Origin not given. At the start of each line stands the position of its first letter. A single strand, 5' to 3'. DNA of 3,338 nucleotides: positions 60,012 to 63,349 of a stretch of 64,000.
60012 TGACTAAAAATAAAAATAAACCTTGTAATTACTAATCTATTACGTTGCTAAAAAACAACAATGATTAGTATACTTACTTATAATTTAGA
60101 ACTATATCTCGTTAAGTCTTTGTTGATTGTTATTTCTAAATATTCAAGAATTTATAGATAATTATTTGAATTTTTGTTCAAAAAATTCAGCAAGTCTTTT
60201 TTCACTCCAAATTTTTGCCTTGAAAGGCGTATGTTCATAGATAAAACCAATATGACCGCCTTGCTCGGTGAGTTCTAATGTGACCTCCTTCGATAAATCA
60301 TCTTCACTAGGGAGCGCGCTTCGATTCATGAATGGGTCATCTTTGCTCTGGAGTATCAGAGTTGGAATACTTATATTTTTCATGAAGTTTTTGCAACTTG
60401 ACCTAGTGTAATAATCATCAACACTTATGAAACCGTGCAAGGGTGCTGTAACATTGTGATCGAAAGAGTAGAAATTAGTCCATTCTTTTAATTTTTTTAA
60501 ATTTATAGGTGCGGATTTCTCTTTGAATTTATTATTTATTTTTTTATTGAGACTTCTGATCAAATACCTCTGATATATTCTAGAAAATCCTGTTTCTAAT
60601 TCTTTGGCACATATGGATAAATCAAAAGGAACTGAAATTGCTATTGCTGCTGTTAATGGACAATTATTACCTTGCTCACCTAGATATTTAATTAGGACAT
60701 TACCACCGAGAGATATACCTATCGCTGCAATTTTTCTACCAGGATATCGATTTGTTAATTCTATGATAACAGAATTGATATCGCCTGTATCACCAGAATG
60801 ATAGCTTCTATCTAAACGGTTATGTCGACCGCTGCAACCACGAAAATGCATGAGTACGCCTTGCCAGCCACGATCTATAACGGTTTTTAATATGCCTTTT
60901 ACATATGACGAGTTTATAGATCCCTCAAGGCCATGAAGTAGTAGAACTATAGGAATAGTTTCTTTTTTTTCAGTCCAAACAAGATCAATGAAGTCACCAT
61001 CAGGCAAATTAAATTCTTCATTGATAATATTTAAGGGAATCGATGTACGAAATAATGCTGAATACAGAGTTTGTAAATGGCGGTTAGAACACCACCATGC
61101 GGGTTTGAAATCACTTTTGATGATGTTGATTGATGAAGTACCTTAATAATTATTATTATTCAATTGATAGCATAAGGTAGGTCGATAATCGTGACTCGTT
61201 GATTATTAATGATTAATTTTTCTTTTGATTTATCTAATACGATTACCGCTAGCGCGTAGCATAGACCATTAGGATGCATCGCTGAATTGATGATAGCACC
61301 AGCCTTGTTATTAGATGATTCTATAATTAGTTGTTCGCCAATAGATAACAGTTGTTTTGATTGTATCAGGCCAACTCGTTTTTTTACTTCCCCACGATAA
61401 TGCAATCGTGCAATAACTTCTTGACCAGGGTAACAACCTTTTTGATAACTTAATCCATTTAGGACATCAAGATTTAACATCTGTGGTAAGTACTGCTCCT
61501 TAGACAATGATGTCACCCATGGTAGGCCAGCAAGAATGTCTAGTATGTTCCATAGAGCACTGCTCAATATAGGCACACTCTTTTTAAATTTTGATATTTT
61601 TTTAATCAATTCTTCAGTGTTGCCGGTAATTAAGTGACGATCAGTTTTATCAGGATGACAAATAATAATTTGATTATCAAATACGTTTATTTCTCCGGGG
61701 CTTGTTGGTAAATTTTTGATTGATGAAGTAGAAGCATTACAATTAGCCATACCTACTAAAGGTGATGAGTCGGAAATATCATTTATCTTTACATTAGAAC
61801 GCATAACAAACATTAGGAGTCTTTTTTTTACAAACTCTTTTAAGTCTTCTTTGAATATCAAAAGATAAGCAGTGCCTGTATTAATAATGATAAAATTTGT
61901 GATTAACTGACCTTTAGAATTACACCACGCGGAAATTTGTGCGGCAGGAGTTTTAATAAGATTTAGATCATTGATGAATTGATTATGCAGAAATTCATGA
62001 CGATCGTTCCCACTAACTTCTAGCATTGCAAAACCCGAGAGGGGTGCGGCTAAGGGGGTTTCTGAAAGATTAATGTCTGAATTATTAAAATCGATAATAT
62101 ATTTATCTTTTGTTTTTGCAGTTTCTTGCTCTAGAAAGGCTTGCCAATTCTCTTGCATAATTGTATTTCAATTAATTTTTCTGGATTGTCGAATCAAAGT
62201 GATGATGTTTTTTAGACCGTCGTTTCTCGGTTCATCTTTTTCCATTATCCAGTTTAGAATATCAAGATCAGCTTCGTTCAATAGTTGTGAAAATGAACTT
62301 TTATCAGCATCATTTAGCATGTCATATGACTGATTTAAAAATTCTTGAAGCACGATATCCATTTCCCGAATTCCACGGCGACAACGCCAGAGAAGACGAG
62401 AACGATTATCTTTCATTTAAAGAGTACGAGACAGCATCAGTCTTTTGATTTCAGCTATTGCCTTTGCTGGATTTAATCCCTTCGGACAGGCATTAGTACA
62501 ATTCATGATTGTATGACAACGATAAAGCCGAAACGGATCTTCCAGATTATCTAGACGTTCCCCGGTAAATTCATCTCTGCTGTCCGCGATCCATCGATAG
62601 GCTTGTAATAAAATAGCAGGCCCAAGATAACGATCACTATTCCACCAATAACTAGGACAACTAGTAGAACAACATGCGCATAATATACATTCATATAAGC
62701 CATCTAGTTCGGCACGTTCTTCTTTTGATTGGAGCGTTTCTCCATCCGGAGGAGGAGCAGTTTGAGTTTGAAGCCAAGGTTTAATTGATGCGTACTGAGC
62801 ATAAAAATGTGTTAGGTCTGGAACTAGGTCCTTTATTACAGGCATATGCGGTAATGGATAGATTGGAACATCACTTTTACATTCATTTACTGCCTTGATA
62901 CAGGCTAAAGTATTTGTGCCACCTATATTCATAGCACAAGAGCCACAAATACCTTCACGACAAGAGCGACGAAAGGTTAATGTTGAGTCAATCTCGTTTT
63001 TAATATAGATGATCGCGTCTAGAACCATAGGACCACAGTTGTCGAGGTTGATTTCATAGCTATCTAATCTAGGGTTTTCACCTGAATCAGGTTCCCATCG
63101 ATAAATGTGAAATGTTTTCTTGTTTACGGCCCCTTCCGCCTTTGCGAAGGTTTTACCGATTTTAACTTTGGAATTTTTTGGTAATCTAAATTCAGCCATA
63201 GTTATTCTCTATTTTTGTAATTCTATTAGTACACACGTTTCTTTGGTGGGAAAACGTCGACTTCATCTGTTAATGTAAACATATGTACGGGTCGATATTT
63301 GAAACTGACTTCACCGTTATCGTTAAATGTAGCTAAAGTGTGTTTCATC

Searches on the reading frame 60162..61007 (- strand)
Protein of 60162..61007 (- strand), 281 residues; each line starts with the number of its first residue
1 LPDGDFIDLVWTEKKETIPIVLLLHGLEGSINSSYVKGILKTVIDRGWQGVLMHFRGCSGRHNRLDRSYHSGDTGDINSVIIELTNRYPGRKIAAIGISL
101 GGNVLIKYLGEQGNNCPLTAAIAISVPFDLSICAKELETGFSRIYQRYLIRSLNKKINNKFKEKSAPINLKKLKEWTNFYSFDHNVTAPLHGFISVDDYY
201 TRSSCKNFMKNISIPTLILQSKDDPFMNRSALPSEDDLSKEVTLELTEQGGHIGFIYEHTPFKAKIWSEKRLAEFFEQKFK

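Call 72: search_protein_families(library=pfam, proteins=[window:60162-61007:-], max_evalue=0.0001)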
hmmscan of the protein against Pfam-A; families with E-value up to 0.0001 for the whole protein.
window:60162-61007:- (281 aa): 2 families
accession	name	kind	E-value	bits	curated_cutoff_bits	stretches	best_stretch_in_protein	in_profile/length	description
PF00561.26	Abhydrolase_1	-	2.4e-18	67.1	25.8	1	19-257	1-243/245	alpha/beta hydrolase fold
PF12146.15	Hydrolase_4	-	1.9e-09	37.6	27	1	19-231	5-209/239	Serine aminopeptidase, S33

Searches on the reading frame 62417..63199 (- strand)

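Call 72: search_protein_families(library=pfam, proteins=[window:62417-63199:-], max_evalue=0.0001)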
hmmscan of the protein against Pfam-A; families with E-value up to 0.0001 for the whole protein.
window:62417-63199:- (260 aa): 4 families
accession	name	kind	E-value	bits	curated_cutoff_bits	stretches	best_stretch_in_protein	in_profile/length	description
PF13085.11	Fer2_3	-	3.7e-32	111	27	1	29-133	1-106/107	2Fe-2S iron-sulfur cluster binding domain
PF13534.11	Fer4_17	-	1.5e-10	41.9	22.2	1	170-243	1-61/61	4Fe-4S dicluster domain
PF13183.11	Fer4_8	-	3.6e-09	37.5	27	1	168-242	2-68/68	4Fe-4S dicluster domain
PF13237.11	Fer4_10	-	3e-07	30.7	25.5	1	170-239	8-53/53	4Fe-4S dicluster domain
